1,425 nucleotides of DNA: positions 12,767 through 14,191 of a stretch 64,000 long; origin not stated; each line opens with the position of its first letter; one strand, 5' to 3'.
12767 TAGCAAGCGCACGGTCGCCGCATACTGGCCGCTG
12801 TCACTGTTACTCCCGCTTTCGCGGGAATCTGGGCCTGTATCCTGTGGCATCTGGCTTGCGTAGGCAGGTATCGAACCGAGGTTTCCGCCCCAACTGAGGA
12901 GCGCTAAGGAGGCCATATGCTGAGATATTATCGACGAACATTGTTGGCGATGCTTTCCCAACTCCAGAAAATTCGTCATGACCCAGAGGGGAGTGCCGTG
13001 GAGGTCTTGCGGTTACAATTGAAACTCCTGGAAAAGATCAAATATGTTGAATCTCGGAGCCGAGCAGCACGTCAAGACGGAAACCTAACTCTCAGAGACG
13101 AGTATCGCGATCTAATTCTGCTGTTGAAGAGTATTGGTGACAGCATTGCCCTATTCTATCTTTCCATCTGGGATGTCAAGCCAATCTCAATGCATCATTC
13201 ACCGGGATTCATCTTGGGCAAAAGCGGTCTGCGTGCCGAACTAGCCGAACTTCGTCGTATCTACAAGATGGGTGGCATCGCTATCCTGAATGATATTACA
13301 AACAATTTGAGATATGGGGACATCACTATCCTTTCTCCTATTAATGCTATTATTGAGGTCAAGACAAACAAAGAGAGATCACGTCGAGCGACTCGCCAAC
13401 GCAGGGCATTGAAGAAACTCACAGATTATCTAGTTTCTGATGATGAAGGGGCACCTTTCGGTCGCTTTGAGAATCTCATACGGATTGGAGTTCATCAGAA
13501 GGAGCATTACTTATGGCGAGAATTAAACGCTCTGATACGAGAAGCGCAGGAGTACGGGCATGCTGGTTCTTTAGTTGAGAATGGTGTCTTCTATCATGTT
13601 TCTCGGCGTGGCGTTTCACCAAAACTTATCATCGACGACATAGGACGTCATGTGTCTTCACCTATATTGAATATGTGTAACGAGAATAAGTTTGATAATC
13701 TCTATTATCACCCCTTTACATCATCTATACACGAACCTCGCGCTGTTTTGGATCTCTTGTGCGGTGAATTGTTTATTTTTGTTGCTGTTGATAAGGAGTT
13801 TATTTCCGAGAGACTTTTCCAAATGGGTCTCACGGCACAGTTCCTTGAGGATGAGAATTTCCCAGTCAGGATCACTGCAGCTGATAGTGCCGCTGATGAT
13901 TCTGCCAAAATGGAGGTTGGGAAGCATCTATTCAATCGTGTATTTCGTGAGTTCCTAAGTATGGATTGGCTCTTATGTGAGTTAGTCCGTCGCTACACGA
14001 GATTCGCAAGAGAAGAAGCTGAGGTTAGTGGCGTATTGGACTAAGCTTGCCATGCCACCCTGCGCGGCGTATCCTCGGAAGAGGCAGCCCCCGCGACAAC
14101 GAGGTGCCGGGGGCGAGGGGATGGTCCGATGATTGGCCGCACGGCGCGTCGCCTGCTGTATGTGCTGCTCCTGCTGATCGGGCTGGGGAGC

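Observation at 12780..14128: Strongly AT-rich orphan gene with a PD-(D/E)xK-like D...EVK motif wedged between dnaE and the nfeD-SPFH operon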

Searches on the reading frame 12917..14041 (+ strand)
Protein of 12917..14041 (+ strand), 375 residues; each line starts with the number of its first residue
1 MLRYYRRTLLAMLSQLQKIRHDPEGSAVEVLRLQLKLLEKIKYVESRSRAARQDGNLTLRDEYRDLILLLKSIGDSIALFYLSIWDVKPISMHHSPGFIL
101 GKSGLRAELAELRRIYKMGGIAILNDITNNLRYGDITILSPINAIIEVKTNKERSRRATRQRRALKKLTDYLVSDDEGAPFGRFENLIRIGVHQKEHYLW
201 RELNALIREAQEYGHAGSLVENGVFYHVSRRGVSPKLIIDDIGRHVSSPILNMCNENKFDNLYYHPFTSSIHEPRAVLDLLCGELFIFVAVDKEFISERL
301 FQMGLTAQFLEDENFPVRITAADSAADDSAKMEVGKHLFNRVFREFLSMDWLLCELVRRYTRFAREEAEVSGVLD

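Call 4: search_protein_families(library=pfam, proteins=[window:12917-14041:+], max_evalue=10)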
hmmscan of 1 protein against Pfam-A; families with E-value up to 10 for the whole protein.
window:12917-14041:+ (375 aa): 0 families

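Call 5: search_protein_families(library=padloc, proteins=[window:12917-14041:+], max_evalue=10)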
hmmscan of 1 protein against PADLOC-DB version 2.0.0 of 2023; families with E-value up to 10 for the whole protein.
window:12917-14041:+ (375 aa): 0 families

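Call 6: search_protein_families(library=ncbifam, proteins=[window:12917-14041:+], max_evalue=10)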
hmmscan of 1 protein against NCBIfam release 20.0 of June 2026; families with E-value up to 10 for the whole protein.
window:12917-14041:+ (375 aa): 1 family
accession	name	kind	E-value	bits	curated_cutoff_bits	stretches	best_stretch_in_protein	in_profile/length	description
NF008382.0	PRK11177.1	equivalog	0.067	11.8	824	1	20-162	97-243/575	phosphoenolpyruvate-protein phosphotransferase PtsI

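Call 7: search_solved_structures(query=window:12917-14041:+, max_evalue=10)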
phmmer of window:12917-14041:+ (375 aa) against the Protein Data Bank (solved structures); distinct sequences matched with E-value up to 10: 6.
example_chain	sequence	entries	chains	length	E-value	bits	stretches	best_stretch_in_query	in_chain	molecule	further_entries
1eza_A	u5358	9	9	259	0.03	16.9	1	20-163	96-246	ENZYME I | PHOSPHOTRANSFERASE SYSTEM, ENZYME I | PROTEIN (PHOSPHOTRANSFER SYSTEM, ENZYME I)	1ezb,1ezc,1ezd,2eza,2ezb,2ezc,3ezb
1zym_A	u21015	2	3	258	0.031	16.9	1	20-162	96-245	ENZYME I | Phosphoenolpyruvate-protein phosphotransferase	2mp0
3eza_A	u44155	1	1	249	0.051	16.2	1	20-153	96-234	PHOSPHOTRANSFERASE SYSTEM, ENZYME I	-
2l5h_A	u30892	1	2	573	0.07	15.7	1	22-164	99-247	Phosphoenolpyruvate-protein phosphotransferase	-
2kx9_A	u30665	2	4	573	0.13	14.8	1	22-164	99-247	Phosphoenolpyruvate-protein phosphotransferase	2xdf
2hwg_A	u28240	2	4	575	0.13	14.8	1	22-164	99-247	Phosphoenolpyruvate-protein phosphotransferase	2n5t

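Call 8: find_homologous_proteins(query=window:12917-14041:+, max_evalue=0.001)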
Query window:12917-14041:+ (375 aa): 20 proteins with E <= 0.001 among 8000 candidates.
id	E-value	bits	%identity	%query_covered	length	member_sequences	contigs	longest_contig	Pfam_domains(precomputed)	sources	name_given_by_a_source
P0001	4.6e-246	834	100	100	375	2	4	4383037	-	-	-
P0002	1.2e-193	661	80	100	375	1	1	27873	-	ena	-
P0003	3.6e-192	657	77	100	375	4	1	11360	-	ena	-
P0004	3.8e-180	617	72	100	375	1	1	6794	-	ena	-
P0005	1.2e-120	421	83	61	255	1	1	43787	-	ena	-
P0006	3.5e-60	222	34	96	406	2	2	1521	-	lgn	-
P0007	4.9e-60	222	33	96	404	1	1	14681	-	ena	-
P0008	8.2e-58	215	33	96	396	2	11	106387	-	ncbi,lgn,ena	-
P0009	1.7e-52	197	34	97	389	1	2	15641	-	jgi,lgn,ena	-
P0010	8.3e-52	195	32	98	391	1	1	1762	-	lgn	-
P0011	1.1e-49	188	34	96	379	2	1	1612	-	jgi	jgi:hypothetical protein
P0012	1.1e-49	188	35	99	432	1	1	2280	-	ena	-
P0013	6.4e-49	185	33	96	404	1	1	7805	-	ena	-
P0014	3.4e-43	167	35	83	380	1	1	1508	-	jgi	jgi:hypothetical protein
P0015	1.1e-31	129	33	74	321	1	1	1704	-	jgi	jgi:hypothetical protein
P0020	1.4e-16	79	31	67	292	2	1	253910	-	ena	-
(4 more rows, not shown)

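Call 13: find_encoding_contigs(protein=P0001, flank=10000, max_places=4)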
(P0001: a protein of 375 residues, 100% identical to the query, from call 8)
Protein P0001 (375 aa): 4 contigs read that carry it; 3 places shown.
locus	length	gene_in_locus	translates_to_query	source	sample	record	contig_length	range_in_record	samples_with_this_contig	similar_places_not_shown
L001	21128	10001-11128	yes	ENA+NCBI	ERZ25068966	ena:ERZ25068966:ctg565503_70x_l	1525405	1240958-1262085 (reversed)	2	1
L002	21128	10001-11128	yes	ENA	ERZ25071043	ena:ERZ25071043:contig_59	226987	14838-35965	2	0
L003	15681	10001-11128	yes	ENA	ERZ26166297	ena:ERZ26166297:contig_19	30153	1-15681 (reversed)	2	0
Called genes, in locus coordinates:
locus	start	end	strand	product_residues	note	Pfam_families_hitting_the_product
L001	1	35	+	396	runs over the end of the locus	PF13433:Peripla_BP_5, PF13458:Peripla_BP_6, PF01094:ANF_receptor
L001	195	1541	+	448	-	PF02653:BPD_transp_2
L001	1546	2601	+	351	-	PF02653:BPD_transp_2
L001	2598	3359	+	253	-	PF13476:AAA_23 (weak), PF13555:AAA_29 (weak), PF00005:ABC_tran, PF02463:SMC_N (weak), PF13175:AAA_15 (faint), PF13304:AAA_21 (faint)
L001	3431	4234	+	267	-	PF13304:AAA_21 (faint), PF00005:ABC_tran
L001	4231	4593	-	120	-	-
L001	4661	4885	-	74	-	PF00684:DnaJ_CXXCXGXG (faint)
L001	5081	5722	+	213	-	PF22746:SHOCT-like_DUF2089-C, PF00560:LRR_1 (faint), PF13855:LRR_8 (faint), PF12799:LRR_4 (faint), PF23598:LRR_14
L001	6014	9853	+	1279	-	PF02811:PHP, PF07733:DNA_pol3_alpha, PF17657:DNA_pol3_finger, PF14579:HHH_6, PF01336:tRNA_anti-codon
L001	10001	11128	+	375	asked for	-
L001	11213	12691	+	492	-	PF25145:NfeD1b_N, PF24961:NfeD_membrane, PF01957:NfeD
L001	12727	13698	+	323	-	PF01145:Band_7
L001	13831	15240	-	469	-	PF01743:PolyA_pol, PF12627:PolyA_pol_RNAbd, PF01966:HD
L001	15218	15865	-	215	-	PF04250:DUF429 (weak)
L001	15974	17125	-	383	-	PF02746:MR_MLE_N, PF13378:MR_MLE_C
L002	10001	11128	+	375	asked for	-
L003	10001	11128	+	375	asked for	-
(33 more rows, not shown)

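Call 14: find_encoding_contigs(protein=P0002, flank=10000, max_places=3)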
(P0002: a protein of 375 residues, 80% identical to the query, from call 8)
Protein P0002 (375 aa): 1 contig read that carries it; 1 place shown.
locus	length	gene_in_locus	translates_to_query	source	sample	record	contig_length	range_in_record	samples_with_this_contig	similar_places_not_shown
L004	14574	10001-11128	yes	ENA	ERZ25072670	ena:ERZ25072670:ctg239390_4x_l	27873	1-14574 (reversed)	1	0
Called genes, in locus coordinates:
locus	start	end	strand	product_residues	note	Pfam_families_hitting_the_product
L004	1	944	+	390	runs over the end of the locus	PF13433:Peripla_BP_5, PF13458:Peripla_BP_6, PF01094:ANF_receptor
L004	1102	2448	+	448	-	PF02653:BPD_transp_2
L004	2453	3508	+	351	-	PF02653:BPD_transp_2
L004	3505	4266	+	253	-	PF00005:ABC_tran, PF02463:SMC_N (weak), PF13555:AAA_29 (weak), PF13304:AAA_21 (faint)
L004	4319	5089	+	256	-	PF00005:ABC_tran, PF13304:AAA_21 (faint)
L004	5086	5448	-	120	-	-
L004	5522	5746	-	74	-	PF00684:DnaJ_CXXCXGXG (weak)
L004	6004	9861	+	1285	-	PF02811:PHP, PF07733:DNA_pol3_alpha, PF17657:DNA_pol3_finger, PF14579:HHH_6, PF01336:tRNA_anti-codon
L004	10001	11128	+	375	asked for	-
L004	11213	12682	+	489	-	PF25145:NfeD1b_N, PF24961:NfeD_membrane, PF01957:NfeD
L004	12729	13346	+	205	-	PF01145:Band_7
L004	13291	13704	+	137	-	-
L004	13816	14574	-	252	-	?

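Call 15: find_encoding_contigs(protein=P0003, flank=10000, max_places=2)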
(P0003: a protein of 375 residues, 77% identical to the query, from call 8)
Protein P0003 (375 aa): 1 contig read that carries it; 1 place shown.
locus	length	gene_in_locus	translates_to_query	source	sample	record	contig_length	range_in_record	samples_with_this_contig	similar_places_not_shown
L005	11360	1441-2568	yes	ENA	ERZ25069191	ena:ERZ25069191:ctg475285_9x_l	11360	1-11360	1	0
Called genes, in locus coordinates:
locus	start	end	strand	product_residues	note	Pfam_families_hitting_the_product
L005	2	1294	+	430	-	?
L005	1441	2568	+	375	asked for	-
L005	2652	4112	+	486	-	PF25145:NfeD1b_N, PF24961:NfeD_membrane, PF01957:NfeD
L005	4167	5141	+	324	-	PF01145:Band_7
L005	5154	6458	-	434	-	PF01743:PolyA_pol, PF12627:PolyA_pol_RNAbd, PF01966:HD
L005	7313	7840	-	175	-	PF13378:MR_MLE_C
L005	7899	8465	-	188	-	PF02746:MR_MLE_N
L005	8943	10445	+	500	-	-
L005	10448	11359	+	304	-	?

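Call 16: find_encoding_contigs(protein=P0005, flank=10000, max_places=2)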
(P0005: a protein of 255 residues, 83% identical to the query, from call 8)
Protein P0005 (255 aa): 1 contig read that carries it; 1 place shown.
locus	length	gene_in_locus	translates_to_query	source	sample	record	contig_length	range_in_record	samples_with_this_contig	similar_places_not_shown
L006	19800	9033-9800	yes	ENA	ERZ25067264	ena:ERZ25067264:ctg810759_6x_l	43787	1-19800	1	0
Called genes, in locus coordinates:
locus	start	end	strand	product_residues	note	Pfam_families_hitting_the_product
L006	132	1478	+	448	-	PF02653:BPD_transp_2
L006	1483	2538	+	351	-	PF02653:BPD_transp_2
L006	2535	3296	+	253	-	PF13476:AAA_23 (weak), PF00005:ABC_tran, PF02463:SMC_N (weak), PF13555:AAA_29 (weak), PF13304:AAA_21 (faint)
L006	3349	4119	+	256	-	PF00005:ABC_tran, PF13304:AAA_21 (faint)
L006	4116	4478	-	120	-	-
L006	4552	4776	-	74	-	PF00684:DnaJ_CXXCXGXG (weak)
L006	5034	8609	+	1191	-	PF02811:PHP, PF07733:DNA_pol3_alpha, PF17657:DNA_pol3_finger, PF14579:HHH_6, PF01336:tRNA_anti-codon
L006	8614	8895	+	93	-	-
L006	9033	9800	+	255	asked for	-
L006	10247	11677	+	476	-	PF25145:NfeD1b_N, PF24961:NfeD_membrane, PF01957:NfeD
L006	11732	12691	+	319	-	PF01145:Band_7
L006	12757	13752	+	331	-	PF01145:Band_7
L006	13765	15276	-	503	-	PF01743:PolyA_pol, PF12627:PolyA_pol_RNAbd, PF01966:HD, PF13735:tRNA_NucTran2_2 (faint)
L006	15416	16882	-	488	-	PF02746:MR_MLE_N, PF13378:MR_MLE_C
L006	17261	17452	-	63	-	PF04070:DUF378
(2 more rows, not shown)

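Call 17: find_encoding_contigs(protein=P0008, flank=10000, max_places=4)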
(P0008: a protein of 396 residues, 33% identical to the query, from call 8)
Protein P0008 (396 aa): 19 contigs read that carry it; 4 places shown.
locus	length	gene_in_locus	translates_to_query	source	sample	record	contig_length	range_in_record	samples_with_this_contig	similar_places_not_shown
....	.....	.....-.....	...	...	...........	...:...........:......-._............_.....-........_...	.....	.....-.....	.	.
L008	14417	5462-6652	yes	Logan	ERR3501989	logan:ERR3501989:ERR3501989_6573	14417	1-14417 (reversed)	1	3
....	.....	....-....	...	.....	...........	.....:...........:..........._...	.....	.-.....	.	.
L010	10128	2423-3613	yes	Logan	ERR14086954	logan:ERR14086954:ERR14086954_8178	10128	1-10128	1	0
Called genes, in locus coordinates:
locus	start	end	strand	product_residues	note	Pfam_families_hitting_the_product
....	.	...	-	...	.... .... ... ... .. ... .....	-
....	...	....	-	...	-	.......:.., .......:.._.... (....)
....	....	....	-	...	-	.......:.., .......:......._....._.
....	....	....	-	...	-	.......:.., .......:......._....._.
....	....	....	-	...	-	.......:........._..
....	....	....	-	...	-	-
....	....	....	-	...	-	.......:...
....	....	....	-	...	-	-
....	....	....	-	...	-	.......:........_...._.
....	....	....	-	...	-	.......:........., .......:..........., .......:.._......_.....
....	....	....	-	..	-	-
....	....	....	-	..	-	-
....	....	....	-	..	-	-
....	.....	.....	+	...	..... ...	-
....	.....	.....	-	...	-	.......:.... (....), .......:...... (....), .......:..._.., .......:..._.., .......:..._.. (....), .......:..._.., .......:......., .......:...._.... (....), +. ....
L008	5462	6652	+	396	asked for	-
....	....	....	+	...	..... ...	-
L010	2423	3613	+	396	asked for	-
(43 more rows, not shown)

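Call 18: find_encoding_contigs(protein=P0020, flank=10000, max_places=2)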
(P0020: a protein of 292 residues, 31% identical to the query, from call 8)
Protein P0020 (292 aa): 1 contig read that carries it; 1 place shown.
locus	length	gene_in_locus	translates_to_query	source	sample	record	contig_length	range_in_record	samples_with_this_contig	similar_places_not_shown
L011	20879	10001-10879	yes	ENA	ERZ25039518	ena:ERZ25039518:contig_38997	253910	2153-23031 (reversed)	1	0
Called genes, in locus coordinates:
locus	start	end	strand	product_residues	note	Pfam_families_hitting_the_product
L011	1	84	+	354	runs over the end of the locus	PF13384:HTH_23, PF13518:HTH_28 (faint), PF13551:HTH_29, PF13565:HTH_32 (weak), PF13592:HTH_33, PF13358:DDE_3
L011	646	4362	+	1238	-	PF08447:PAS_3, PF08448:PAS_4, PF00512:HisKA, PF02518:HATPase_c, PF00072:Response_reg, PF01590:GAF, PF13185:GAF_2, PF00989:PAS, +8 more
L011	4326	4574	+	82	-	PF02518:HATPase_c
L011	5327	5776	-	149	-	-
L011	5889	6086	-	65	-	-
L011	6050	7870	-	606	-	PF00141:peroxidase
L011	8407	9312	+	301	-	PF00126:HTH_1, PF03466:LysR_substrate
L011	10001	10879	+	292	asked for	-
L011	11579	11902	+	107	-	-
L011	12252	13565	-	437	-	PF06808:DctM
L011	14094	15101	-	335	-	PF03480:DctP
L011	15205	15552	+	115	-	PF07883:Cupin_2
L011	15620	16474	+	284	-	PF13649:Methyltransf_25, PF08241:Methyltransf_11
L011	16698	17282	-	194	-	PF02558:ApbA (weak), PF08546:ApbA_C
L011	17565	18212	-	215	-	PF02798:GST_N, PF13417:GST_N_3, PF13409:GST_N_2, PF00043:GST_C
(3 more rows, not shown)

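Call 19: predict_structure(alignment_id=A1)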
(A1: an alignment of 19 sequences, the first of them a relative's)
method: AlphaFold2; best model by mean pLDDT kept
length: 375 residues; sequences in the alignment: 19
mean_pLDDT: 85.6   pTM: 0.86
mean pLDDT of the five models: 85.6, 84.7, 84.5, 84.1, 82.2
residues with pLDDT >= 90: 221; 70-90: 102; 50-70: 43; < 50: 9
segments of 3 or more residues with pLDDT < 50: 368-375
pLDDT, mean of each block of 10 residues (from residue 1): 86 96 89 97 94 93 92 94 78 65 87 93 92 83 76 66 74 61 57 87 98 97 97 94 94 89 89 95 95 96 93 87 68 88 95 92 62 41
secondary structure, 60 per line:
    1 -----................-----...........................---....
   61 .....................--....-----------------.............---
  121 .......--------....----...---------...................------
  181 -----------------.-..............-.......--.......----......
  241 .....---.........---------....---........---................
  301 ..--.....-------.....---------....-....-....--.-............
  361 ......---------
elements in order: H6-21 H27-53 H57-81 H84-87 H105-117 E121-124 E136-139 E144-146 H156-174 H200-213 E215-221 E224-230 H235-245 E249-253 H254-257 H267-270 H274-281 E285-292 H293-302 E305-309 E317-321 E331-334 H336-339 H341-344 H349-366

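Call 20: search_protein_representatives(protein=window:12917-14041:+)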
Query: 375 residues. Proteins with E-value up to 0.001 (for the whole library): 699; up to 1e-10: 439; up to 1e-30: 162. The best 150 are listed.
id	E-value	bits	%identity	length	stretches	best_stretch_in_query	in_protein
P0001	1.5e-246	833.8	100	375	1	1-375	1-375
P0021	8.3e-62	226.1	40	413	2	61-369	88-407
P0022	5.8e-61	223.3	35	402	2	54-358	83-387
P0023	9.4e-61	222.6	38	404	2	59-362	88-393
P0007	1.6e-60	221.9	34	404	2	32-360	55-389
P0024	2.1e-59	218.1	38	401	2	58-361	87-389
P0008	2.6e-58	214.5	36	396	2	61-360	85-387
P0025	9.3e-56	206.1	36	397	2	58-362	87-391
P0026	1.1e-55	205.9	36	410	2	57-361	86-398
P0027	1.1e-55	205.9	38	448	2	51-361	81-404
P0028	3.9e-55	204.1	36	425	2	60-359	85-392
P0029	4.0e-55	204.1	36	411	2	60-365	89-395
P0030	1.1e-54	202.6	36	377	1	1-366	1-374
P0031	1.6e-54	202.1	36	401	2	61-361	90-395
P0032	1.8e-54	201.9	35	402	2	50-371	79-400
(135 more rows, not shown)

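Call 24: fold_search(model_id=the predicted structure, library=pdb)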
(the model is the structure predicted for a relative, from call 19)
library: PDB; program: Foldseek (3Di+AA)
matches with E <= 10: 128; with E <= 0.001: 0
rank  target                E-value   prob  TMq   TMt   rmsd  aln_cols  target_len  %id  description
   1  6ylg_W                2.9e-01  0.12  0.12  0.18  14.3       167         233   12  Rix1-Rea1 pre-60S particle - 60S core, body 1 (rigid body refinement) (released 2020-07-29)
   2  5kck                  7.2e-01  0.03  0.08  0.07  21.4       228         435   11  Crystal structure of anthranilate synthase component I from Streptococcus pneumoniae TIGR4 (released 2016-06-22)
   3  9xb4                  1.3e+00  0.08  0.12  0.18  14.3       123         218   10  Crystal structure of Mrt4 (L96C) mutant (released 2026-02-04)
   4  4nwb                  1.7e+00  0.04  0.11  0.17  16.6       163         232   12  Crystal structure of Mrt4 (released 2014-03-26)
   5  9cf0_P                1.8e+00  0.02  0.12  0.08  24.6       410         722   11  Parasitella parasitica Fanzor (PpFz) State 1 (released 2024-09-11)
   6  1yb3                  1.9e+00  0.06  0.11  0.19  13.3       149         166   17  Conserved hypothetical protein Pfu-178653-001 from Pyrococcus furiosus (released 2005-02-01)
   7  3gwc_H                1.9e+00  0.02  0.08  0.11  18.1       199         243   11  Crystal structure of Mycobacterium tuberculosis thymidylate synthase X bound to FdUMP and FAD (released 2009-04-28)
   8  3wpw_A                2.0e+00  0.09  0.12  0.24  11.3       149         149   10  Structure of PomBc5, a periplasmic fragment of PomB from Vibrio (released 2014-09-10)
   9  8ysx_K                2.0e+00  0.02  0.07  0.10  18.8       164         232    8  canine immunoproteasome 20S subunit in complex with compound 2 (released 2024-07-31)
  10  6xr2_A                2.2e+00  0.69  0.18  0.38   3.3        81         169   17  Computationally designed right-handed alpha/alpha homotrimeric toroid with 3 repeats per subunit (released 2021-07-14)
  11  3jag_s                2.3e+00  0.06  0.12  0.20  15.9       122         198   11  Structure of a mammalian ribosomal termination complex with ABCE1, eRF1(AAQ), and the UAA stop codon (released 2015-08-12)
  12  3gwc_C                2.6e+00  0.02  0.08  0.11  18.1       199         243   11  Crystal structure of Mycobacterium tuberculosis thymidylate synthase X bound to FdUMP and FAD (released 2009-04-28)
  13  3j92_s                2.7e+00  0.06  0.12  0.20  15.2       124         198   12  Structure and assembly pathway of the ribosome quality control complex (released 2015-01-21)
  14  3gwc_B                2.7e+00  0.02  0.08  0.11  16.4       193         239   12  Crystal structure of Mycobacterium tuberculosis thymidylate synthase X bound to FdUMP and FAD (released 2009-04-28)
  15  6v5b_C                2.9e+00  0.14  0.10  0.16   5.8        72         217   10  Human Drosha and DGCR8 in complex with Primary MicroRNA (MP/RNA complex) - Active state (released 2020-04-08)
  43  5jfe                  5.5e+00  0.01  0.08  0.13  17.6       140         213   11  Flavin-dependent thymidylate synthase with H2-dUMP (released 2017-04-26)
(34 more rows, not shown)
